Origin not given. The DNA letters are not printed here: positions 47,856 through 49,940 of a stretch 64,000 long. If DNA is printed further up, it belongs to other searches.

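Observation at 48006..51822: TPP riboswitch controls a two-gene operon: thiC plus an uncharacterised tandem kinase-fold gene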

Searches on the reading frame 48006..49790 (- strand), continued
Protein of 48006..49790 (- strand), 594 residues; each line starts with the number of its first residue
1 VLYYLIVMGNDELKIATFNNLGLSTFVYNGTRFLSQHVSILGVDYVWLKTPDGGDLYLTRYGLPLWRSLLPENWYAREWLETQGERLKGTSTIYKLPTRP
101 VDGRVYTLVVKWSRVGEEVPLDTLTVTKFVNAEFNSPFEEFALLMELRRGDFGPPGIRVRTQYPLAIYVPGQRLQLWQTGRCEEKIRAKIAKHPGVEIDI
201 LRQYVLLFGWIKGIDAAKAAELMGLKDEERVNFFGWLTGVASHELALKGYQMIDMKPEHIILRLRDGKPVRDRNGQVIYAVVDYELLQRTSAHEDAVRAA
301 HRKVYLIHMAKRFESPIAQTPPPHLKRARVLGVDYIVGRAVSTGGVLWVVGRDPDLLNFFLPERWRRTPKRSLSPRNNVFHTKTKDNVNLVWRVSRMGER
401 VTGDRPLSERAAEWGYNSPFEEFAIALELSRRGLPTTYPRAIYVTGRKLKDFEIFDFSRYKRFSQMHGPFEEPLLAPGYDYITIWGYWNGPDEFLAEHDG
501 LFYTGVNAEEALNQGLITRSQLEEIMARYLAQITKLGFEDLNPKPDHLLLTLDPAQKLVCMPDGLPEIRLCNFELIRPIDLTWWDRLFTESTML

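Call 23: fold_search(model_id=the predicted structure, library=pdb)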
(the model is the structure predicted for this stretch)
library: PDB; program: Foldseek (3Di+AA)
matches with E <= 10: 1717; with E <= 0.001: 0
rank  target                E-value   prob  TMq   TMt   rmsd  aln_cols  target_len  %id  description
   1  5ce3_B                2.5e-03  1.00  0.16  0.16  10.3       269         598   10  The Yersinia YopO - actin complex with MgADP (released 2016-07-06)
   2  4ci6_B                8.1e-03  1.00  0.15  0.15   5.9       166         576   14  Mechanisms of crippling actin-dependent phagocytosis by YopO (released 2015-01-28)
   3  4u6r                  1.2e-02  0.80  0.15  0.20   8.9       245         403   11  Crystal structure of human IRE1 cytoplasmic domains in complex with a sulfonamide inhibitor. (released 2014-10-08)
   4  4wnp_A                1.3e-02  0.96  0.13  0.24   9.1       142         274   18  Structure of ULK1 bound to a potent inhibitor (released 2015-01-14)
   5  6qat_B                1.8e-02  0.82  0.13  0.26  21.2       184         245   17  Crystal structure of ULK2 in complexed with hesperadin (released 2019-02-27)
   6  7t4k_B                1.9e-02  0.75  0.16  0.22  15.0       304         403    9  Structure of dimeric phosphorylated Pediculus humanus (Ph) PINK1 with kinked alpha-C helix in chain B (released 2022-01-12)
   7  8p5j_A                2.1e-02  0.93  0.13  0.24   9.3       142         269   18  Kinase domain of mutant human ULK1 in complex with compound WZ4003 (released 2024-06-05)
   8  6yid_A                2.2e-02  0.77  0.13  0.25  20.3       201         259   16  Crystal structure of ULK2 in complex with SBI-0206965 (released 2020-06-17)
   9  4or5_F                2.3e-02  0.98  0.19  0.31   7.5       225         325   12  Crystal structure of HIV-1 Tat complexed with human P-TEFb and AFF4 (released 2014-04-16)
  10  9emy_A                2.3e-02  0.91  0.16  0.25  10.8       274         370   10  P. falciparum FIKK13 in complex with ATPgammaS (released 2025-03-26)
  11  6qat_A                2.3e-02  0.80  0.13  0.25  19.5       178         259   17  Crystal structure of ULK2 in complexed with hesperadin (released 2019-02-27)
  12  4rz7                  2.5e-02  0.30  0.14  0.11  22.6       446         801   10  Crystal Structure of PVX_084705 with bound PCI32765 (released 2015-01-14)
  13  9r2i_C                2.6e-02  0.96  0.17  0.26   9.1       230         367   13  Cryo-EM structure of the complex CDK16:CCNY:14-3-3 (released 2026-03-25)
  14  6qat_C                2.8e-02  0.66  0.13  0.25  20.7       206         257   16  Crystal structure of ULK2 in complexed with hesperadin (released 2019-02-27)
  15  6qas_A                3.1e-02  0.91  0.13  0.24   8.1       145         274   18  Crystal structure of ULK1 in complexed with PF-03814735 (released 2019-02-27)
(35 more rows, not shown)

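Call 26: find_homologous_proteins(query=P0220, max_evalue=0.001)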
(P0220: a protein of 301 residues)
Query P0220 (301 aa): 79 proteins with E <= 0.001 among 1228 candidates.
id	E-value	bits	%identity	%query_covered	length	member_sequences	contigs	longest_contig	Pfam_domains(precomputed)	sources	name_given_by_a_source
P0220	1.4e-205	700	100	100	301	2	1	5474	-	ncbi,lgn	-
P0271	6.7e-88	313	52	96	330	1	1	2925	-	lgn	-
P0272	1.2e-79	286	49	95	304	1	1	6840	-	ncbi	-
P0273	1.2e-78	283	47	96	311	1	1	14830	-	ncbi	-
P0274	3.9e-78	281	49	96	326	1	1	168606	-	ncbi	-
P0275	2.0e-77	279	46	96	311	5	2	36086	-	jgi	jgi:hypothetical protein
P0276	3.2e-77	278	47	95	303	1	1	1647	-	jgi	jgi:hypothetical protein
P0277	2.2e-76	275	46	96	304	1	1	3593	-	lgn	-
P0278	5.2e-76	274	50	92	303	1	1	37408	-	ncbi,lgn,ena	-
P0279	3.4e-75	271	47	93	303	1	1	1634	-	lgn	-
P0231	1.9e-74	269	47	96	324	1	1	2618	-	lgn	-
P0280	5.0e-74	268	48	96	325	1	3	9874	-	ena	-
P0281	3.2e-73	265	46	95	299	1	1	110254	-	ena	-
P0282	3.8e-73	265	45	95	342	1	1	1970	-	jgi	jgi:hypothetical protein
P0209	7.6e-73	264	48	92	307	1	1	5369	-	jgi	-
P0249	2.2e-72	262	46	97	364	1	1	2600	-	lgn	-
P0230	5.4e-67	244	43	99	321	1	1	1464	-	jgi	jgi:hypothetical protein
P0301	9.4e-67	244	47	89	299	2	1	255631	-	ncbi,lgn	ncbi:MAG: hypothetical protein RLN76_09405 [Phycisphaeraceae bacterium]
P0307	2.3e-64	236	46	88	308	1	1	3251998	-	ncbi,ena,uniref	ncbi:hypothetical protein [Mucisphaera sp.]|uniref:hypothetical protein n=1 Tax=Mucisphaera sp. TaxI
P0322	1.3e-56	210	44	90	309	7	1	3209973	-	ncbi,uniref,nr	ncbi:hypothetical protein [Methyloceanibacter sp. wino2]|uniref:hypothetical protein n=1 Tax=Methylo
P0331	1.5e-51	194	38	91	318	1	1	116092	-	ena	-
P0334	4.3e-50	189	38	91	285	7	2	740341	-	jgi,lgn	jgi:hypothetical protein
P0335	5.3e-50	189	38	88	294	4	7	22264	-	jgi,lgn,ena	-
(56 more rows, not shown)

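Call 45: search_protein_families(library=pfam, alignment_id=A3, max_evalue=0.00001)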
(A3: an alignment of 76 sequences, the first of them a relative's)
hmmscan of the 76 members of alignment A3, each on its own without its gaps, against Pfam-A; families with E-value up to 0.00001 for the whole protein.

A. member 1, L001:4048-5685:+ (546 aa): 0 families

B. families by the number of members that match (of 76 scanned): 78 families (the first 25 are shown)
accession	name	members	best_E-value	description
PF00583.31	Acetyltransf_1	4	1.1e-17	Acetyltransferase (GNAT) family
PF03060.21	NMO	4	2.6e-15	Nitronate monooxygenase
PF13549.11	ATP-grasp_5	3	7.7e-89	ATP-grasp domain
PF13607.11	Succ_CoA_lig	3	4.3e-56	Succinyl-CoA ligase like flavodoxin domain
PF00266.25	Aminotran_5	3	2.3e-48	Aminotransferase class-V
PF13380.12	CoA_binding_2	3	2.2e-26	CoA binding domain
PF02629.25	CoA_binding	3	1.9e-14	CoA binding domain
PF13302.13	Acetyltransf_3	3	2.3e-14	Acetyltransferase (GNAT) domain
PF19045.5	Ligase_CoA_2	3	8.3e-12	Ligase-CoA domain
PF00821.23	PEPCK_GTP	2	2.4e-168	Phosphoenolpyruvate carboxykinase C-terminal P-loop domain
PF17297.7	PEPCK_N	2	1.6e-104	Phosphoenolpyruvate carboxykinase N-terminal domain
PF00005.33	ABC_tran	2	5.7e-39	ABC transporter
PF09918.14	DUF2148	2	2.7e-28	Uncharacterized protein containing a ferredoxin domain (DUF2148)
PF00072.30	Response_reg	2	9.9e-27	Response regulator receiver domain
PF17957.7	Big_7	2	4.4e-21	Bacterial Ig domain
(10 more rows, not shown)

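Call 46: search_protein_families(library=pfam, alignment_id=A4, max_evalue=0.00001)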
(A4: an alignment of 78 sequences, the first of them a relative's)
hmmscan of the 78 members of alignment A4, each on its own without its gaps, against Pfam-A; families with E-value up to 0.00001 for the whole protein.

A. member 1, L001:7723-8628:+ (302 aa): 1 family
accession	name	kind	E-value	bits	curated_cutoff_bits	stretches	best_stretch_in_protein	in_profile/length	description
PF02602.20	HEM4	-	2.2e-59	200.8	27.5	1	61-292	2-231/231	Uroporphyrinogen-III synthase HemD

B. families by the number of members that match (of 78 scanned): 63 families (the first 25 are shown)
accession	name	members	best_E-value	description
PF02348.25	CTP_transf_3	4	1.2e-59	Cytidylyltransferase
PF00150.24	Cellulase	4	4.4e-34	Cellulase (glycosyl hydrolase family 5)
PF12804.13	NTP_transf_3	4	6.9e-13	MobA-like NTP transferase domain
PF00821.23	PEPCK_GTP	2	2.6e-170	Phosphoenolpyruvate carboxykinase C-terminal P-loop domain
PF17297.7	PEPCK_N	2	1.7e-101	Phosphoenolpyruvate carboxykinase N-terminal domain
PF00318.25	Ribosomal_S2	2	2.4e-94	Ribosomal protein S2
PF00916.26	Sulfate_transp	2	3e-91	Sulfate permease family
PF12094.14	DUF3570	2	6.9e-62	Protein of unknown function (DUF3570)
PF00515.34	TPR_1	2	1.9e-49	Tetratricopeptide repeat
PF13414.12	TPR_11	2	2e-48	TPR repeat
PF07719.23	TPR_2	2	1.3e-42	Tetratricopeptide repeat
PF13432.12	TPR_16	2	2e-39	Tetratricopeptide repeat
PF13181.12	TPR_8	2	1e-35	Tetratricopeptide repeat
PF13431.12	TPR_17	2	1e-34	Tetratricopeptide repeat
PF14559.12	TPR_19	2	2.4e-34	Tetratricopeptide repeat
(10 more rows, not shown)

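Call 47: find_encoding_contigs(protein=P0307, flank=5000, max_places=1)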
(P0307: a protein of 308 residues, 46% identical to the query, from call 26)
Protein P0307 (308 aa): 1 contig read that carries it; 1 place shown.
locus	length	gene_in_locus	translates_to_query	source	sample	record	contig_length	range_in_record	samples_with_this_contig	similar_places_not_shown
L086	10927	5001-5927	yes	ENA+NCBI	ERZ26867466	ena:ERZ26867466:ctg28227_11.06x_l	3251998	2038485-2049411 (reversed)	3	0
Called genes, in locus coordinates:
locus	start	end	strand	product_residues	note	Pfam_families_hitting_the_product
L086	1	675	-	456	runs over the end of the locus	PF00171:Aldedh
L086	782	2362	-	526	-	PF00070:Pyr_redox (faint), PF01266:DAO (weak), PF01494:FAD_binding_3 (weak), PF03486:HI0933_like (faint), PF07992:Pyr_redox_2 (faint), PF13450:NAD_binding_8, PF01593:Amino_oxidase, PF01266:DAO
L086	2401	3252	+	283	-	PF13428:TPR_14 (faint)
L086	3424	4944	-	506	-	PF04244:DPRP, PF03441:FAD_binding_7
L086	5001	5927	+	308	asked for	-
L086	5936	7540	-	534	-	PF01467:CTP_transf_like, PF00294:PfkB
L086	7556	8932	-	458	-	PF03446:NAD_binding_2 (faint), PF03721:UDPG_MGDP_dh_N, PF00984:UDPG_MGDP_dh, PF03720:UDPG_MGDP_dh_C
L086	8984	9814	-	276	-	-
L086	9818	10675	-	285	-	PF08003:Methyltransf_9 (weak), PF13489:Methyltransf_23, PF02353:CMAS, PF13847:Methyltransf_31, PF08241:Methyltransf_11, PF08242:Methyltransf_12, PF09445:Methyltransf_15, PF13649:Methyltransf_25, +1 more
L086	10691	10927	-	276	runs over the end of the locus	PF00535:Glycos_transf_2, PF10111:Glyco_tranf_2_2 (weak)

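Call 48: find_encoding_contigs(protein=P0322, flank=5000, max_places=1)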
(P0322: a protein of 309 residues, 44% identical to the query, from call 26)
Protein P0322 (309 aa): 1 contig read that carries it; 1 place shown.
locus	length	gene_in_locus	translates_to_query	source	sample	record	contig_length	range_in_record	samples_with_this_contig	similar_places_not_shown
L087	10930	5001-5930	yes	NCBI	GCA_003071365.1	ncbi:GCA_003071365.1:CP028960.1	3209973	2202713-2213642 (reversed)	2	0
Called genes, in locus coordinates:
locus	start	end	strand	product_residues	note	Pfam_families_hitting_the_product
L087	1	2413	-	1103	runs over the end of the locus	PF08379:Bact_transglu_N, PF01841:Transglut_core, PF09899:DUF2126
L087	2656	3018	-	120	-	PF07237:DUF1428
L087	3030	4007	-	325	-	PF08327:AHSA1, PF06983:3-dmu-9_3-mt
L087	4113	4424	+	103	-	PF12840:HTH_20, PF01022:HTH_5, PF12802:MarR_2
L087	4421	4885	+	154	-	PF08327:AHSA1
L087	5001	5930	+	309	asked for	-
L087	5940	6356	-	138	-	PF19991:HMA_2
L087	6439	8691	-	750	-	PF19991:HMA_2 (weak), PF00122:E1-E2_ATPase, PF00702:Hydrolase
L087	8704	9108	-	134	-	-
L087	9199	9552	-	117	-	PF26373:MamC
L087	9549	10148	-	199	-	-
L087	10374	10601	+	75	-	PF04023:FeoA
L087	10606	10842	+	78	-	PF04023:FeoA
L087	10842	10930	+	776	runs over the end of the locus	PF01926:MMR_HSR1, PF02421:FeoB_N, PF17910:FeoB_Cyto, PF07670:Gate, PF07664:FeoB_C, PF07670:Gate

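Call 49: find_encoding_contigs(protein=P0301, flank=5000, max_places=1)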
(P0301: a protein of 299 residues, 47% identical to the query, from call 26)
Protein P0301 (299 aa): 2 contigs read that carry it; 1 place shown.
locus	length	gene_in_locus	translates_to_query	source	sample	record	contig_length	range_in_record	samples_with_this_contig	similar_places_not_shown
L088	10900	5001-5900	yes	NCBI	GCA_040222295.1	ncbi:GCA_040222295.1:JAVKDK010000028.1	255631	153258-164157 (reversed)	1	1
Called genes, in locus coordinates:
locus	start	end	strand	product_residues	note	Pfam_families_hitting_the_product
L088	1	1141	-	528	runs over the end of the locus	PF00890:FAD_binding_2 (weak), PF01266:DAO (weak), PF01494:FAD_binding_3 (weak), PF07992:Pyr_redox_2 (weak), PF12831:FAD_oxidored (weak), PF13450:NAD_binding_8, PF01593:Amino_oxidase, PF01266:DAO (weak), +3 more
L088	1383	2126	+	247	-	-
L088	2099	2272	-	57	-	PF10013:DUF2256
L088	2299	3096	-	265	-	-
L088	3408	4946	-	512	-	PF04244:DPRP, PF03441:FAD_binding_7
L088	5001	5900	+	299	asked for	-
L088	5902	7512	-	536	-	PF01467:CTP_transf_like, PF00294:PfkB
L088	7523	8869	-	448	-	PF01210:NAD_Gly3P_dh_N (faint), PF02737:3HCDH_N (faint), PF02826:2-Hacid_dh_C (faint), PF03446:NAD_binding_2 (weak), PF03721:UDPG_MGDP_dh_N, PF03807:F420_oxidored (faint), PF00984:UDPG_MGDP_dh, PF03720:UDPG_MGDP_dh_C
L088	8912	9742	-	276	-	-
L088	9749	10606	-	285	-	PF13489:Methyltransf_23, PF01209:Ubie_methyltran (weak), PF02353:CMAS (weak), PF08241:Methyltransf_11, PF08242:Methyltransf_12, PF09445:Methyltransf_15, PF13649:Methyltransf_25, PF13847:Methyltransf_31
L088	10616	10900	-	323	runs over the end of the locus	PF00535:Glycos_transf_2, PF13641:Glyco_tranf_2_3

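Call 50: find_encoding_contigs(protein=P0334, flank=5000, max_places=1)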
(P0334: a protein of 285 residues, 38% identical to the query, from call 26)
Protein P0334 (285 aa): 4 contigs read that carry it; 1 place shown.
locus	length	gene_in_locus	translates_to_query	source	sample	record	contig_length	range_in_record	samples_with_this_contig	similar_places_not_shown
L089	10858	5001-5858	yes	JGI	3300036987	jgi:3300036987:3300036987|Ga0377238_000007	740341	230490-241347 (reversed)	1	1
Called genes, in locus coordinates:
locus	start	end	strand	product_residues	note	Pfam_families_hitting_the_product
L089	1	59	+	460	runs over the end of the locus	PF00206:Lyase_1, PF10415:FumaraseC_C (weak)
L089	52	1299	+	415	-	PF00350:Dynamin_N (faint), PF01926:MMR_HSR1, PF02421:FeoB_N (faint), PF18128:HydF_dimer, PF18133:HydF_tetramer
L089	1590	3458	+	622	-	PF16260:DUF4914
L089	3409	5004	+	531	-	PF13242:Hydrolase_like, PF01300:Sua5_yciO_yrdC, PF03481:Sua5_C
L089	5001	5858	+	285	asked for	-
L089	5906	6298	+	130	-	PF10057:MpsC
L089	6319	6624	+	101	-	PF13453:Zn_ribbon_TFIIB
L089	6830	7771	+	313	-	PF01259:SAICAR_synt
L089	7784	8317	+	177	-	PF00731:AIRC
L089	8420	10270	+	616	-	PF01855:POR_N, PF02775:TPP_enzyme_C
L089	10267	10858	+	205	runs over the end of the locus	PF01558:POR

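Call 52: search_protein_families(library=pfam, proteins=[L003:7816-8553:+, L047:5443-6111:+, L057:3264-4769:-, L008:8871-9716:+, L041:9564-10406:+, L005:5568-6854:+, L018:7991-9094:+, L015:9176-9883:+, L010:4508-5743:+, L013:4507-5667:+], max_evalue=0.001)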
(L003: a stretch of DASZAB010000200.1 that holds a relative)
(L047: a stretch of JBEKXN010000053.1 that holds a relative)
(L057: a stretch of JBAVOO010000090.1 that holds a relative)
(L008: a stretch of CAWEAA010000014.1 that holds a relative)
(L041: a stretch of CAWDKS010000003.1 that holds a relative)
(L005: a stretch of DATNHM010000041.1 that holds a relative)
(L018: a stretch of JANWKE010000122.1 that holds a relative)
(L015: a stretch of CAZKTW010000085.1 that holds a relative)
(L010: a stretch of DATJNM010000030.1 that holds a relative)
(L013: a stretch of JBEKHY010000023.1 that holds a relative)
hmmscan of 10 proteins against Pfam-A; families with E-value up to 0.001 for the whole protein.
L003:7816-8553:+ (246 aa): 2 families
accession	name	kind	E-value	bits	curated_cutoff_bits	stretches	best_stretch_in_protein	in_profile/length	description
PF02348.25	CTP_transf_3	-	3e-59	200.9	22.6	1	4-217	1-215/217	Cytidylyltransferase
PF12804.13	NTP_transf_3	-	2.5e-11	44.4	27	1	14-163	10-146/160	MobA-like NTP transferase domain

L047:5443-6111:+ (223 aa): 0 families

L057:3264-4769:- (501 aa): 1 family
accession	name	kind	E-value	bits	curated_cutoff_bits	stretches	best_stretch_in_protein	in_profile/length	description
PF03060.21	NMO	-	4.1e-14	53.2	28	1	221-343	134-248/331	Nitronate monooxygenase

L008:8871-9716:+ (282 aa): 1 family
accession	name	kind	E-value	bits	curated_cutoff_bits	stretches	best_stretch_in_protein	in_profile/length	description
PF00318.25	Ribosomal_S2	-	1.9e-94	315.4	26.1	1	9-222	1-214/216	Ribosomal protein S2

L041:9564-10406:+ (281 aa): 1 family
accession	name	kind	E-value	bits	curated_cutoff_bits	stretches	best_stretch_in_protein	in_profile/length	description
PF00889.24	EF_TS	-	4.2e-46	157.5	27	1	73-278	1-204/204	Elongation factor TS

L005:5568-6854:+ (429 aa): 2 families
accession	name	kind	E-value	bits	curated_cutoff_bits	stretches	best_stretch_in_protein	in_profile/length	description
PF02875.26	Mur_ligase_C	-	1.7e-14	55.2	28.4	1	274-393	1-126/127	Mur ligase, glutamate ligase domain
PF08245.18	Mur_ligase_M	-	3e-10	40.8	24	1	44-247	1-198/200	Mur ligase middle domain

L018:7991-9094:+ (368 aa): 1 family
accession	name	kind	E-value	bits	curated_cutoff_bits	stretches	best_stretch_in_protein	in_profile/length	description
PF00150.24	Cellulase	-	2.6e-33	116.1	23.5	1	55-328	3-270/272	Cellulase (glycosyl hydrolase family 5)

L015:9176-9883:+ (236 aa): 1 family
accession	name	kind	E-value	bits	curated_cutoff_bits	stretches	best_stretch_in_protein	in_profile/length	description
PF07589.16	PEP-CTERM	-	0.00038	20.9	20.7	1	207-229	1-22/24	PEP-CTERM motif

L010:4508-5743:+ (412 aa): 3 families
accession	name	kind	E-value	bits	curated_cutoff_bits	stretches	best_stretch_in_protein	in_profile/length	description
PF00270.35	DEAD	-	4.9e-50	170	26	1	25-190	1-166/167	DEAD/DEAH box helicase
PF00271.37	Helicase_C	-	1.7e-33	115.6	23.5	1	226-333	2-109/110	Helicase conserved C-terminal domain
PF04851.21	ResIII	-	4.6e-08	33.6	22.5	1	44-173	29-152/164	Type III restriction enzyme, res subunit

L013:4507-5667:+ (387 aa): 1 family
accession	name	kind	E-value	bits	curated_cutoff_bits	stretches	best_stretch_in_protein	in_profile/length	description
PF00266.25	Aminotran_5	-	2.4e-48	165.4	21.5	1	24-378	1-370/371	Aminotransferase class-V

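Call 61: find_encoding_contigs(protein=P0004, flank=5000, max_places=1)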
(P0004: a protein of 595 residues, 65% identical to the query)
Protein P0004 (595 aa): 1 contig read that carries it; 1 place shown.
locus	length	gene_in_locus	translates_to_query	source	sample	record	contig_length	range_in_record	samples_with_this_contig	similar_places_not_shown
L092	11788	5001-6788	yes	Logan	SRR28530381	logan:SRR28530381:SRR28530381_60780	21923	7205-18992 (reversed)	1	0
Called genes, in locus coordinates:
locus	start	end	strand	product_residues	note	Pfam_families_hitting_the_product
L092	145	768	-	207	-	PF00117:GATase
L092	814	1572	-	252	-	PF00406:ADK, PF13207:AAA_17, PF05191:ADK_lid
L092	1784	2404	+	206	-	-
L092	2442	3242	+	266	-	PF13302:Acetyltransf_3, PF00583:Acetyltransf_1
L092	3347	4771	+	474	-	PF03583:LIP (faint)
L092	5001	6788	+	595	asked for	-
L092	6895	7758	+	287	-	PF02602:HEM4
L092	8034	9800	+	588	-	PF13584:BatD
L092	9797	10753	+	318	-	PF07719:TPR_2 (faint), PF00515:TPR_1 (faint), PF13414:TPR_11 (weak), PF13432:TPR_16, PF06347:SH3_4 (weak)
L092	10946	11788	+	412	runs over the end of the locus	PF01595:CNNM, PF00571:CBS (weak), PF03471:CorC_HlyC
